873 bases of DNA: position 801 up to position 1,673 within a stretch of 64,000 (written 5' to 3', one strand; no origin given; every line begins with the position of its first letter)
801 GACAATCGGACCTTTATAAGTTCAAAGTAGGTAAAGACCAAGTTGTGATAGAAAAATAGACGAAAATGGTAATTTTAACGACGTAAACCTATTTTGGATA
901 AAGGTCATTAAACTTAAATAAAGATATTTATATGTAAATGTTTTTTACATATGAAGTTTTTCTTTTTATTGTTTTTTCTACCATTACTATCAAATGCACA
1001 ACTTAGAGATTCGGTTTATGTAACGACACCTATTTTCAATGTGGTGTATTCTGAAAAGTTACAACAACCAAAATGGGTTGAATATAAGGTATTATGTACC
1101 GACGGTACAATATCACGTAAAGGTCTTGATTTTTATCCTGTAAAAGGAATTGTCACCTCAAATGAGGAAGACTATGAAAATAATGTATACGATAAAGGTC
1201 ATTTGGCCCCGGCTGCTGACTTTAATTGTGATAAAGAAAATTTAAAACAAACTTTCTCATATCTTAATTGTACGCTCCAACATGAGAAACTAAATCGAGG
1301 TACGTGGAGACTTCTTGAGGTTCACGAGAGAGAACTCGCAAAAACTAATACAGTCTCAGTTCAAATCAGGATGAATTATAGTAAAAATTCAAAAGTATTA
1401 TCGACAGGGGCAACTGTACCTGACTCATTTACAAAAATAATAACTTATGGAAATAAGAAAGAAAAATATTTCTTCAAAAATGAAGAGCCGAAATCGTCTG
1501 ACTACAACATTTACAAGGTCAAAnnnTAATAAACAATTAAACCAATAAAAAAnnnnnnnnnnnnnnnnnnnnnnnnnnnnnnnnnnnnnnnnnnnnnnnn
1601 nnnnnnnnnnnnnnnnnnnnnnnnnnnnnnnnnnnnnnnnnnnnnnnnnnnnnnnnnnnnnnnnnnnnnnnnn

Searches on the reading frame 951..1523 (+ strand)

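Call 84: search_protein_families(library=phrogs, proteins=[window:951-1523:+], max_evalue=0.001)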
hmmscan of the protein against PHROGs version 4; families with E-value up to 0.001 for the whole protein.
window:951-1523:+ (191 aa): 1 family
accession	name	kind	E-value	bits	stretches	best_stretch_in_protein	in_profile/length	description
phrog_14168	-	DNA, RNA and nucleotide metabolism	1.3e-21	78.3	1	73-191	100-222/235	nuclease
